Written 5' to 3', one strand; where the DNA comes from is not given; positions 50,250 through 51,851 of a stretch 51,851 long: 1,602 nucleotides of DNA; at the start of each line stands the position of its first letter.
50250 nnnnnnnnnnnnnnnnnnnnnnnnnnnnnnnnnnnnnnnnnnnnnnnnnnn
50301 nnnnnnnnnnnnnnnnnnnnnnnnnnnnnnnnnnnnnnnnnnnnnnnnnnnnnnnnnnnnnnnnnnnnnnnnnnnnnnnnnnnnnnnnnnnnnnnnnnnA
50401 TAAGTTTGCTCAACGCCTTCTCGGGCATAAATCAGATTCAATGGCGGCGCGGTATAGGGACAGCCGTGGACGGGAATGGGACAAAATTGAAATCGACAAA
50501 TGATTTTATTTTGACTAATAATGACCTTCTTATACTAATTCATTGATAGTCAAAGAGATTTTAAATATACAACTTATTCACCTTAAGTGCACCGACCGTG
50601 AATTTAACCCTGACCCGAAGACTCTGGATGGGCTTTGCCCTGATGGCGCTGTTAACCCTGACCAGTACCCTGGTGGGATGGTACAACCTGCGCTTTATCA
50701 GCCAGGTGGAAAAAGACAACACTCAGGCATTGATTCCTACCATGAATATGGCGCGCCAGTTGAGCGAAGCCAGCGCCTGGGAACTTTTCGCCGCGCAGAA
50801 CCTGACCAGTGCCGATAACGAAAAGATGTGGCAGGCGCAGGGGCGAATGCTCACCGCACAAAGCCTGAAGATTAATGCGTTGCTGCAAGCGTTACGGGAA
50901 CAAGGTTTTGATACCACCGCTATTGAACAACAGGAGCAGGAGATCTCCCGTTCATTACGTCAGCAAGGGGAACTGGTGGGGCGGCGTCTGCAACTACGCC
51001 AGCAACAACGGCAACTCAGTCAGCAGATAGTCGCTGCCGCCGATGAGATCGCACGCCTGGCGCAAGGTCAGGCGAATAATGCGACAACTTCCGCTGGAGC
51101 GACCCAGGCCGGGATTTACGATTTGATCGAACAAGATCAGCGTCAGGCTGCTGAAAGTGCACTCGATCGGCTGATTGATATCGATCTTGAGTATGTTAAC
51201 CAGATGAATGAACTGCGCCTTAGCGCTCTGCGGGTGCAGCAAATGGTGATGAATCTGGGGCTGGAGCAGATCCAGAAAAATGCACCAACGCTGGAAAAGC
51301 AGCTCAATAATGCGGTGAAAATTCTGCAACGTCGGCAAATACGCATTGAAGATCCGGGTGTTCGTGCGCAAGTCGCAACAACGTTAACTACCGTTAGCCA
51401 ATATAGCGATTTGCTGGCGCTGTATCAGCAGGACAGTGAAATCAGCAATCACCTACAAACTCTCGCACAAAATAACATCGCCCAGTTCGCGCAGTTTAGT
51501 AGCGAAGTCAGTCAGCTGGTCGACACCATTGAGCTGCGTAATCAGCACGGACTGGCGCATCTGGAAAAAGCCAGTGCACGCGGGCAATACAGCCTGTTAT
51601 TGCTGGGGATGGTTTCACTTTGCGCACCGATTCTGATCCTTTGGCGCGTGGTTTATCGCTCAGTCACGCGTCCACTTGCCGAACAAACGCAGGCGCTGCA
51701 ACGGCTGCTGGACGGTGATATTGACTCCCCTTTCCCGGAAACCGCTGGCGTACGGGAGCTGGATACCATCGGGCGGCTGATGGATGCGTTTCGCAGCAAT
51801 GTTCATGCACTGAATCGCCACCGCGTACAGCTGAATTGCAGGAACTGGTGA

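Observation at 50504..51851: Prophage lies immediately upstream of torS, and torS runs into a stop at the window edge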

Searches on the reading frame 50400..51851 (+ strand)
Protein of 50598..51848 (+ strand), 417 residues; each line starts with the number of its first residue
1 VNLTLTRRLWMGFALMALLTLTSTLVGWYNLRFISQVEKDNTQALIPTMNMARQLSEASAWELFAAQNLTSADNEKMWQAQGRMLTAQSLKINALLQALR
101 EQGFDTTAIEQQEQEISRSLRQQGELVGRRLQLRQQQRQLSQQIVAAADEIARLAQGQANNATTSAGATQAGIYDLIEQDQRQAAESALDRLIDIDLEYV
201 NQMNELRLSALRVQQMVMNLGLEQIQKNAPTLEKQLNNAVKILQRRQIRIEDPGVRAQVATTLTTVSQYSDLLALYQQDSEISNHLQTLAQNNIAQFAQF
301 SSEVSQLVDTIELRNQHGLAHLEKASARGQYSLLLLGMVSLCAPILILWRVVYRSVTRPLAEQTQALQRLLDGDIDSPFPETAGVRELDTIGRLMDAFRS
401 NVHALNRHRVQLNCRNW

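Call 9: find_encoding_contigs(protein=window:50598-51848:+, flank=10000, max_places=10)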
Protein window:50598-51848:+ (417 aa): no gene with exactly this product is on record in the collection.

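Call 15: find_encoding_contigs(protein=window:50628-51848:+, flank=10000, max_places=10)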
Protein window:50628-51848:+ (407 aa): no gene with exactly this product is on record in the collection.
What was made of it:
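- The exact protein is not on record (calls 9, 15).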

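Call 30: search_protein_families(library=pfam, proteins=[window:50598-51848:+, L001:4199-6940:+])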
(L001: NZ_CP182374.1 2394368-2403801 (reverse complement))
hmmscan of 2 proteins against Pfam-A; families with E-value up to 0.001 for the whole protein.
window:50598-51848:+ (417 aa): 2 families
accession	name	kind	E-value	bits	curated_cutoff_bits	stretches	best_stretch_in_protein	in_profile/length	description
PF21689.3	TorS_sensor_domain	-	2.3e-90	303.3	27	1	46-316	1-274/275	Sensor protein TorS, sensor domain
PF00672.30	HAMP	-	4.5e-08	33.7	25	1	352-403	2-52/53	HAMP domain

L001:4199-6940:+ (914 aa): 7 families
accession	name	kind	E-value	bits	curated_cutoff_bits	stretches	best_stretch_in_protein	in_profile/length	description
PF21689.3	TorS_sensor_domain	-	2.6e-89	299.8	27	1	46-316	1-274/275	Sensor protein TorS, sensor domain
PF02518.31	HATPase_c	-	7.7e-28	97.6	26.4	1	557-663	1-110/111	Histidine kinase-, DNA gyrase B-, and HSP90-like ATPase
PF00512.31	HisKA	-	1.5e-18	67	26.9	1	443-508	1-66/66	His Kinase A (phospho-acceptor) domain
PF00072.30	Response_reg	-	5.1e-15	56.1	30.2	1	685-792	2-108/111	Response regulator receiver domain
PF01627.28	Hpt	-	2.3e-12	47.4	24.6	1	827-905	1-84/84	Hpt domain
PF00672.30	HAMP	-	3.6e-07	30.9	25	1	352-403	2-52/53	HAMP domain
PF13581.12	HATPase_c_2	-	0.00078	19.9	27.4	0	566-640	40-112/127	Histidine kinase-like ATPase domain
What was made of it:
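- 50598..51851 (+): Truncated torS ORF: 417 aa from the annotated GTG, or 407 aa from the experimentally supported ATG at 50628. Pfam finds only the sensor and HAMP domains, whereas the 914-aa reference also has HisKA, HATPase_c, Response_reg and Hpt (call 30).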

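Call 58: find_homologous_proteins(query=window:50598-51848:+, max_evalue=1e-100)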
Query window:50598-51848:+ (417 aa): 40 proteins with E <= 1e-100 among 8000 candidates.
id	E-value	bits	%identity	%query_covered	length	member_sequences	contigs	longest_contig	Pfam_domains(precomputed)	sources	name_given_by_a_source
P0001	9.6e-249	843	99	99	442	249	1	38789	PF00672.31,PF21689.5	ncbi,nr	ncbi:HAMP domain-containing protein, partial [Shigella dysenteriae]|nr:HAMP domain-containing protei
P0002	3.0e-236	802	98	95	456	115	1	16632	PF00672.31,PF21689.5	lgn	-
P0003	1.3e-235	799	98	95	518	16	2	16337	PF00672.31,PF21689.5,PF00512.32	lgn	-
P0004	1.8e-235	799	98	95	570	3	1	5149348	PF00672.31,PF21689.5,PF00512.32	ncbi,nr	ncbi:hybrid sensory histidine kinase TorS [Escherichia coli]|nr:hybrid sensory histidine kinase TorS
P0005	3.6e-231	785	98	94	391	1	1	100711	PF00672.31,PF21689.5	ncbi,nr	ncbi:TPA: HAMP domain-containing protein, partial [Escherichia coli]|nr:HAMP domain-containing prote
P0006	2.4e-229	779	97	93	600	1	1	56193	PF00672.31,PF21689.5,PF02518.32,PF00512.32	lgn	-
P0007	5.8e-227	771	95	94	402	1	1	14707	PF00672.31,PF21689.5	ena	-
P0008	6.3e-218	741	100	87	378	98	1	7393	PF21689.5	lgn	-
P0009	3.3e-207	706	93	90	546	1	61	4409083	PF00672.31,PF21689.5,PF00512.32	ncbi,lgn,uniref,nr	ncbi:TMAO reductase system sensor histidine kinase/response regulator TorS [Shigella dysenteriae]|un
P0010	4.4e-207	706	93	90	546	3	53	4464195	PF00672.31,PF21689.5,PF00512.32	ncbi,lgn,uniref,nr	ncbi:TMAO reductase system sensor histidine kinase/response regulator TorS [Shigella dysenteriae]|un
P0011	8.8e-207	705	93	90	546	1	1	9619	PF00672.31,PF21689.5,PF00512.32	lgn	-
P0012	1.1e-206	704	93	90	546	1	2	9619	PF00672.31,PF21689.5,PF00512.32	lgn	-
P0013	1.1e-206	704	93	90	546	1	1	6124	PF00672.31,PF21689.5,PF00512.32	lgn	-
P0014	1.7e-206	704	93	90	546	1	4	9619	PF00672.31,PF21689.5,PF00512.32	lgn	-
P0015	2.3e-203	693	94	87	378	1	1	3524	PF21689.5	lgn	-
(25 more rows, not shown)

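Call 60: find_encoding_contigs(protein=P0007, flank=3000, max_places=2)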
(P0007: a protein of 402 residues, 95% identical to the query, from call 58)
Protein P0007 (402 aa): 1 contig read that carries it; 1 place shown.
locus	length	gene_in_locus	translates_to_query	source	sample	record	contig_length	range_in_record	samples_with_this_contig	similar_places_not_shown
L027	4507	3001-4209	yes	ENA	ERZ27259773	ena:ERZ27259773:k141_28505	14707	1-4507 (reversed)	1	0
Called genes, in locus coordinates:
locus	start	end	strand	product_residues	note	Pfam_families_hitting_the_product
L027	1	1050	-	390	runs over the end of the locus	PF03264:Cytochrom_NNT, PF14522:Cytochrome_C7 (faint), PF22113:Mtrc-MtrF_II-IV_dom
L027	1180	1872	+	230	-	PF00072:Response_reg, PF00486:Trans_reg_C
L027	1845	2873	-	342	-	PF00532:Peripla_BP_1, PF13407:Peripla_BP_4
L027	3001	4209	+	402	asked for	PF21689:TorS_sensor_domain, PF00672:HAMP (weak)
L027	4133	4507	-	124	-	?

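Call 62: search_protein_families(library=pfam, proteins=[L027:4133-4507:-], max_evalue=0.01)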
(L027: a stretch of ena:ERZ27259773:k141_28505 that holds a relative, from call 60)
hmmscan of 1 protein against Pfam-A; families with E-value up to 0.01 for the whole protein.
L027:4133-4507:- (124 aa): 1 family
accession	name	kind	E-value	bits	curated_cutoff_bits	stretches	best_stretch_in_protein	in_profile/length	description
PF00275.25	EPSP_synthase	-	7.9e-16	58.2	22.8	1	6-106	2-103/417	EPSP synthase (3-phosphoshikimate 1-carboxyvinyltransferase)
